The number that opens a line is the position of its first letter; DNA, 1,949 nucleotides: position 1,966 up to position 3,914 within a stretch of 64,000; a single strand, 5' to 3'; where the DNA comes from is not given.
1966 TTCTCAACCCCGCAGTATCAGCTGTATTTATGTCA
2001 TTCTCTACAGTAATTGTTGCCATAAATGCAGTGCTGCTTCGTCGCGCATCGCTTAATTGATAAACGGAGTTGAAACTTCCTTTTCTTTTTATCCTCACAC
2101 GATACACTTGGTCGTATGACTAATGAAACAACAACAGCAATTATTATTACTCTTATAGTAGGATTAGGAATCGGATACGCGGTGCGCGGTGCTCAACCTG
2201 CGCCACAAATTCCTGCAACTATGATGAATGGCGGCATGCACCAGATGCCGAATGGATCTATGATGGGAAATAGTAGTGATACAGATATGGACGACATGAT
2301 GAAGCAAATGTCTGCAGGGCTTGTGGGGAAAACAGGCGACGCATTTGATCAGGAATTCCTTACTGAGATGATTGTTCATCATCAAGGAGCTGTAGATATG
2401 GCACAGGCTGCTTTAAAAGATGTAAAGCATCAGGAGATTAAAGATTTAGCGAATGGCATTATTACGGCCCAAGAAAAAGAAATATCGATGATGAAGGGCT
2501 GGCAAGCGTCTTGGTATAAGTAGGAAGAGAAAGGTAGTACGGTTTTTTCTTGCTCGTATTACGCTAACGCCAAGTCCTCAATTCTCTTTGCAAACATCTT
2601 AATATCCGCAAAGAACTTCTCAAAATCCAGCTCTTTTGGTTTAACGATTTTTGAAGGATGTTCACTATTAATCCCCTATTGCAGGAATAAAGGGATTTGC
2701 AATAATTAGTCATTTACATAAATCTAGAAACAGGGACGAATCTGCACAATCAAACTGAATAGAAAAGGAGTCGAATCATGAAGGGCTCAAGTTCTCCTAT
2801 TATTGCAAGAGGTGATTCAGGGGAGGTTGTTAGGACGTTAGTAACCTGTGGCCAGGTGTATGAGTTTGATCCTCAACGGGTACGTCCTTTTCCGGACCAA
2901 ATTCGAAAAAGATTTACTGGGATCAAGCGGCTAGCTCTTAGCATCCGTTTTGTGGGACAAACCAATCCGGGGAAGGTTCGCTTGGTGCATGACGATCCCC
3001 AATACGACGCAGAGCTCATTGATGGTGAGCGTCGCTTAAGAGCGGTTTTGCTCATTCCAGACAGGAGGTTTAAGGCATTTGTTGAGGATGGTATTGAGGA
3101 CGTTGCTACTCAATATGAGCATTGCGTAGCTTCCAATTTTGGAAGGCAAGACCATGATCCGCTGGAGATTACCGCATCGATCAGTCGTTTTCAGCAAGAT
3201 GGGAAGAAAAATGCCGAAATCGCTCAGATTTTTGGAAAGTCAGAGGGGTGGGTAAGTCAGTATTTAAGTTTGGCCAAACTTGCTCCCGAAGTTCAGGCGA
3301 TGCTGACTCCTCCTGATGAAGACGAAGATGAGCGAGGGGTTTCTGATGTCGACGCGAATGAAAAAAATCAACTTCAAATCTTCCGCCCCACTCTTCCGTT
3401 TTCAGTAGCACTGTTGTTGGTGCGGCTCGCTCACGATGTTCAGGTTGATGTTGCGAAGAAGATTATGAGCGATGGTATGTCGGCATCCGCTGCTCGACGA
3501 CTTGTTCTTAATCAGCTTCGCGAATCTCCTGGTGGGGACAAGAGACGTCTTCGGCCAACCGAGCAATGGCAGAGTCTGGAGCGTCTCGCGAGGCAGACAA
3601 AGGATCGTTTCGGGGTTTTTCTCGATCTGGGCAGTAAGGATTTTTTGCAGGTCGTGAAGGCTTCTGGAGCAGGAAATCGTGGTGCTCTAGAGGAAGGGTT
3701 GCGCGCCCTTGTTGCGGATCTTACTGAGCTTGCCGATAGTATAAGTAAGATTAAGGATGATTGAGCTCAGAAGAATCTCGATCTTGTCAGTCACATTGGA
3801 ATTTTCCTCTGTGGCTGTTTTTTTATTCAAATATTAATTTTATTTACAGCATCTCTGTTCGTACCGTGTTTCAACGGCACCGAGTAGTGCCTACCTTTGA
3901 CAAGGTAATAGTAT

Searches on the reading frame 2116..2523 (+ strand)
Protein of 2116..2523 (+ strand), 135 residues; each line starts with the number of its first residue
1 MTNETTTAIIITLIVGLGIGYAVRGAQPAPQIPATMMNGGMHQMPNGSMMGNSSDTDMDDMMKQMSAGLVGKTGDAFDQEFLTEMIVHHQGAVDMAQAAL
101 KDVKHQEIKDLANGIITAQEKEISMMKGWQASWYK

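Call 69: search_protein_families(library=pfam, proteins=[window:2116-2523:+], max_evalue=0.001)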
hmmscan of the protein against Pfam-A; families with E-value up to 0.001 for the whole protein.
window:2116-2523:+ (135 aa): 2 families
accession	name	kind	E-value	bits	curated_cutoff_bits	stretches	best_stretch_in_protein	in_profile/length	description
PF03713.19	DUF305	-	1.2e-20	74.5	27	1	46-129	66-150/151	Domain of unknown function (DUF305)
PF13628.12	DUF4142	-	1.9e-08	35.1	27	1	54-116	64-125/138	Domain of unknown function (DUF4142)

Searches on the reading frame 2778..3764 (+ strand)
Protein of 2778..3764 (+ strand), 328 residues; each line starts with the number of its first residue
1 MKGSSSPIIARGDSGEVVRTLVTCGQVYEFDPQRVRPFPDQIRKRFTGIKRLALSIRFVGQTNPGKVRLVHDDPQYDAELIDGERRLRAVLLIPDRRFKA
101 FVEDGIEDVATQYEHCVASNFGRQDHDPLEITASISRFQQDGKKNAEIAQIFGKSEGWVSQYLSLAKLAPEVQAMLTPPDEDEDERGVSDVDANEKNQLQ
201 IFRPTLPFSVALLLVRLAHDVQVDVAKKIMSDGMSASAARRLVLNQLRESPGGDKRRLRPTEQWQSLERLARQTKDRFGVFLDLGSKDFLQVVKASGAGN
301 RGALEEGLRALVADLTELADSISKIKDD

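Call 69: search_protein_families(library=pfam, proteins=[window:2778-3764:+], max_evalue=0.001)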
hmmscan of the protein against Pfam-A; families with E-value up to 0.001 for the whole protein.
window:2778-3764:+ (328 aa): 3 families
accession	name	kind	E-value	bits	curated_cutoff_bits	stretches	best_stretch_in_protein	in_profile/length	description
PF17762.8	HTH_ParB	-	7e-07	29.8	22.6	1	124-177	1-55/102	ParB HTH domain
PF08535.16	KorB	-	5.7e-06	26.6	22.3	1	141-176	2-37/89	KorB domain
PF02195.25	ParB_N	-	0.00067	20.1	26.3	0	27-103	3-78/95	ParB N-terminal domain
